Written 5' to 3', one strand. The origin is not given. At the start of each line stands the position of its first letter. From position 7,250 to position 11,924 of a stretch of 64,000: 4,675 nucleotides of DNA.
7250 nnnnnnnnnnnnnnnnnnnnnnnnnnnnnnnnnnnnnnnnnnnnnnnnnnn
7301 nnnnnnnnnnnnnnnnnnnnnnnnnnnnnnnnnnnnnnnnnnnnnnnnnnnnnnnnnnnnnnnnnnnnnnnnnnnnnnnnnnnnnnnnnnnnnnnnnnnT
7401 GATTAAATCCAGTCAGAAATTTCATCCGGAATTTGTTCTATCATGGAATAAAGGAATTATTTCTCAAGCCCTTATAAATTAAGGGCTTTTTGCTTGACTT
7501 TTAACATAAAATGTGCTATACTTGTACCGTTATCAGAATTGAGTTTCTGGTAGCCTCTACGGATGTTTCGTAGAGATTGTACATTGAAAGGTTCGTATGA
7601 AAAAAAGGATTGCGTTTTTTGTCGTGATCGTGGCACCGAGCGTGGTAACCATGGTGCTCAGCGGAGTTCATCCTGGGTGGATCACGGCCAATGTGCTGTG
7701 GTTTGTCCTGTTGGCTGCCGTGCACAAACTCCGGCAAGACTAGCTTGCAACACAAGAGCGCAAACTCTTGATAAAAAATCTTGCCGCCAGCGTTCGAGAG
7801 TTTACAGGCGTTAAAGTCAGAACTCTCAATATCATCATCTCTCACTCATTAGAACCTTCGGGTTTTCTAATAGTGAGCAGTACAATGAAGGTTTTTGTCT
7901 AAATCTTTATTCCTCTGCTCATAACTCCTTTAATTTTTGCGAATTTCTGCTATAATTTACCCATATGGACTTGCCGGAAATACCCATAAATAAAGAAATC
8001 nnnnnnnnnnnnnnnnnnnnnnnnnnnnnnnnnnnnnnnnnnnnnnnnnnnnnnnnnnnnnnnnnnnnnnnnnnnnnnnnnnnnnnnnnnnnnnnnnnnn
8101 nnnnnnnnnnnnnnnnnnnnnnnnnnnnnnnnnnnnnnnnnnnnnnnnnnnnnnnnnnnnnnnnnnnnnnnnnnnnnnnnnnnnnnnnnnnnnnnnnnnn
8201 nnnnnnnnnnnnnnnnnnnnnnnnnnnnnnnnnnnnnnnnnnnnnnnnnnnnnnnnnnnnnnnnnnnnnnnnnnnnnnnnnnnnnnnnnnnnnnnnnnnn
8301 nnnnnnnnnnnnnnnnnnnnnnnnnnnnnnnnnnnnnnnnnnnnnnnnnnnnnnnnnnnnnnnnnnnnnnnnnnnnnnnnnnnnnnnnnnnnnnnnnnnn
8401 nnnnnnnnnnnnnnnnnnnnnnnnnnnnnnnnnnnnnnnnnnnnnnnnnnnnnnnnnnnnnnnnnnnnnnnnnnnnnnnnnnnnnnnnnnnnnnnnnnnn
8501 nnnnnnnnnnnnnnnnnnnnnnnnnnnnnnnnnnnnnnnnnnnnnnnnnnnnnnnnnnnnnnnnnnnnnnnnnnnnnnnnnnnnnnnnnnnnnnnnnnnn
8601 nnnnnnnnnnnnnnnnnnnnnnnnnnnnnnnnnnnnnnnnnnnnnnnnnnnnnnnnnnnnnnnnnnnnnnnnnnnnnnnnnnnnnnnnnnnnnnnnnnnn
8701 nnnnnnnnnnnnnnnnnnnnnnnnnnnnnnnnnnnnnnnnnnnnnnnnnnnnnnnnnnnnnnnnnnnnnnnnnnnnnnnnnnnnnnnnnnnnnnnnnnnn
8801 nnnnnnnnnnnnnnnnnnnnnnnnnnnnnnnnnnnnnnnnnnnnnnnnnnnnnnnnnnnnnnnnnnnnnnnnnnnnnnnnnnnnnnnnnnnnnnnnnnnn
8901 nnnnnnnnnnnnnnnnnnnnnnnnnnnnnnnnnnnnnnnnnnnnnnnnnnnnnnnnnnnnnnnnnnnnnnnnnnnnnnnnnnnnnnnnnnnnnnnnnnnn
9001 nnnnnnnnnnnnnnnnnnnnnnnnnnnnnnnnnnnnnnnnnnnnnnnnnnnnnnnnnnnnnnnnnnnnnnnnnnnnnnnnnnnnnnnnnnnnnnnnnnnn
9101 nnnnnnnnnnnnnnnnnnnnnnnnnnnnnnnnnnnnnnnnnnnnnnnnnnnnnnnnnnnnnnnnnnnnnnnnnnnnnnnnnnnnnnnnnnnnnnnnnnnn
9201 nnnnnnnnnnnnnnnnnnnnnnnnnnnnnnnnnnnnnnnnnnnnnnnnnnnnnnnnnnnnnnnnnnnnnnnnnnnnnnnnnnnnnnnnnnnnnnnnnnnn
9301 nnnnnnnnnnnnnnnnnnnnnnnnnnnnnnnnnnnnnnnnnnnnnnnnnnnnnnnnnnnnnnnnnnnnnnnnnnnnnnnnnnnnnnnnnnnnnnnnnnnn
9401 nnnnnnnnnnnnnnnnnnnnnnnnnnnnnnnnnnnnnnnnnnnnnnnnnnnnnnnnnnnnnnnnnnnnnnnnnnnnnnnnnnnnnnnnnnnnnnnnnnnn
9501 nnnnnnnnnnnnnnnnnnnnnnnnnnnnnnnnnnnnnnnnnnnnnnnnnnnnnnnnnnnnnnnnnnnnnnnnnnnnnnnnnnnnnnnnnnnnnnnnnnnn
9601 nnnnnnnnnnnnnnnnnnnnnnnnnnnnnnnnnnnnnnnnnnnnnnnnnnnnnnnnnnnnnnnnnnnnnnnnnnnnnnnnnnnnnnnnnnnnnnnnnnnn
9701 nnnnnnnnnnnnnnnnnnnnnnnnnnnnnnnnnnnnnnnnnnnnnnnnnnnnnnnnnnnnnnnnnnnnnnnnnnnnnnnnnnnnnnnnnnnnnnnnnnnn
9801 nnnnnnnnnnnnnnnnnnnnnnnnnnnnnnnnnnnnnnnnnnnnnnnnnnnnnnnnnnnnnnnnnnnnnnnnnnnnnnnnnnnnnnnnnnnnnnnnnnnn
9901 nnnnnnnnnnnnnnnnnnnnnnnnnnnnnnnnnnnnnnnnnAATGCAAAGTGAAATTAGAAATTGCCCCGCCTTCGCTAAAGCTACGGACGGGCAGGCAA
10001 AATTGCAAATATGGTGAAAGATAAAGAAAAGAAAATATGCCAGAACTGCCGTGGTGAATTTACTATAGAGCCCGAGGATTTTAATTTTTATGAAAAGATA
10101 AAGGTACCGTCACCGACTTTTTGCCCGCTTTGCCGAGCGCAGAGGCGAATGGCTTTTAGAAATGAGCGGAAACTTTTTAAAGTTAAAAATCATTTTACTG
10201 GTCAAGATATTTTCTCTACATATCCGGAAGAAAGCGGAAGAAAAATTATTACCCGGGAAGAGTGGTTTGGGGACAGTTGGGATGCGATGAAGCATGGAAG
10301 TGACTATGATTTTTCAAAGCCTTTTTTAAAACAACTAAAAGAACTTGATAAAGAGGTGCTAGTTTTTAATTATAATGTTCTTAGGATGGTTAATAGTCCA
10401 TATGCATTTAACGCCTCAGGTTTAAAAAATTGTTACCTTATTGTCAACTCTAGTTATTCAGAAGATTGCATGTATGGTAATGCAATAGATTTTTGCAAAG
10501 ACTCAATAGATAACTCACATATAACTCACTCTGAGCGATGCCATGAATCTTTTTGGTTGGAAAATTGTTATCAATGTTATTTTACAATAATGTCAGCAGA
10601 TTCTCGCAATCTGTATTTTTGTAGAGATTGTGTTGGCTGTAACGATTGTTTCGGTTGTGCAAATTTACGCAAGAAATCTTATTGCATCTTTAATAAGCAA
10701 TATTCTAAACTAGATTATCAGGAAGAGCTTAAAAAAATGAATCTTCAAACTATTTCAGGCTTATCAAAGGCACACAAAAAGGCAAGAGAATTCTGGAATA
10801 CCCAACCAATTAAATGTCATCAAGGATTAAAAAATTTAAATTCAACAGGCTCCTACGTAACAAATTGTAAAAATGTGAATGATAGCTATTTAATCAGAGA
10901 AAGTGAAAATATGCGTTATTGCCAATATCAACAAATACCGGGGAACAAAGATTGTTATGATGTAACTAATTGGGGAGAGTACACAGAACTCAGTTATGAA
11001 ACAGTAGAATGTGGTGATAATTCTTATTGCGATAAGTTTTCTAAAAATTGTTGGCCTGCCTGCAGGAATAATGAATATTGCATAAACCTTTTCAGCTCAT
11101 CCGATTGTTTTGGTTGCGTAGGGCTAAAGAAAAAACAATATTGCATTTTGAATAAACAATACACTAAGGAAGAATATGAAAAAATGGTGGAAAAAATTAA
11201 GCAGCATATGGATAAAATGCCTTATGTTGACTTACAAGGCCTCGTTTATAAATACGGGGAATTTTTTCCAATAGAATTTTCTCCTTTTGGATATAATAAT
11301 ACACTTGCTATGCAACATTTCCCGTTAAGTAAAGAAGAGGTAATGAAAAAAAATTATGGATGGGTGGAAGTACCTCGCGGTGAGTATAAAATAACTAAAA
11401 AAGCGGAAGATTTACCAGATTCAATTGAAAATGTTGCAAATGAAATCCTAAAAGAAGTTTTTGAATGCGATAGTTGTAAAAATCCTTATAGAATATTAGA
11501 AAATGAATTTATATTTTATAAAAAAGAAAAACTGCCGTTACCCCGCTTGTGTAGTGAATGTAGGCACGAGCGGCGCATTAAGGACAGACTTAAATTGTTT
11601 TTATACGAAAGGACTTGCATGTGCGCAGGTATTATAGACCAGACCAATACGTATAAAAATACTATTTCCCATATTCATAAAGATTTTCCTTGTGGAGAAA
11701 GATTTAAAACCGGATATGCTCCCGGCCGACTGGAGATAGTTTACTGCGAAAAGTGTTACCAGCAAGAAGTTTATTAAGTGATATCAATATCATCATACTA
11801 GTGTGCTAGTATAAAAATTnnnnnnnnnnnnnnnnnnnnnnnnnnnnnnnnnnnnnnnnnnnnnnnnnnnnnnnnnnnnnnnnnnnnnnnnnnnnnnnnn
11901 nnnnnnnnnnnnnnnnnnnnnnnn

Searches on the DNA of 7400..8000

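Call 57: search_rna_families(source=window, start=7400, end=8000, threshold=evalue, max_evalue=1)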
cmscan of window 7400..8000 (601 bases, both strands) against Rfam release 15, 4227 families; matches with E-value up to 1: 4.
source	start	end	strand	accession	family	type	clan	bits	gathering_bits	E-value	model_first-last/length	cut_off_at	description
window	7795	7844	-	RF00588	SNORD41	Gene; snRNA; snoRNA; CD-box;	CL00058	20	41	0.36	1-70/70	no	Small nucleolar RNA SNORD41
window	7452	7491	+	RF02438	SpF51_sRNA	Gene; sRNA;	-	19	50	0.78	1-45/45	no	Streptococcus sRNA SpF51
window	7456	7520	-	RF02218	ZNRD1-AS1_1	Gene; lncRNA;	-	16.8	50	0.69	1-68/68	no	ZNRD1 antisense RNA 1 conserved region 1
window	7405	7472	+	RF01952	SOX2OT_exon2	Gene; lncRNA;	-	14.8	45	0.78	1-69/69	no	SOX2 overlapping transcript exon 2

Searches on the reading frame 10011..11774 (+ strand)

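Call 5: search_protein_families(library=pfam, proteins=[window:10011-11774:+], max_evalue=1)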
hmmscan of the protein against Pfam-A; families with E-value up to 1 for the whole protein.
window:10011-11774:+ (588 aa): 1 family
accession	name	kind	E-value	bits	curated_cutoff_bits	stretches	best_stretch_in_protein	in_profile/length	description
PF14526.11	Cass2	-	0.17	12.6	27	1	438-485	72-119/150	Integron-associated effector binding protein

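Call 6: search_protein_families(library=ncbifam, proteins=[window:10011-11774:+], max_evalue=1)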
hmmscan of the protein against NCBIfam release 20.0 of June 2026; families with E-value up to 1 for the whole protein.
window:10011-11774:+ (588 aa): 0 families

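Call 37: search_protein_families(library=padloc, proteins=[window:10011-11774:+], max_evalue=0.01)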
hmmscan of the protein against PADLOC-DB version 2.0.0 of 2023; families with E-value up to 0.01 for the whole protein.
window:10011-11774:+ (588 aa): 0 families

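Call 38: search_protein_families(library=phrogs, proteins=[window:10011-11774:+], max_evalue=0.01)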
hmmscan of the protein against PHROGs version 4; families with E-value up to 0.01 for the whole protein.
window:10011-11774:+ (588 aa): 0 families
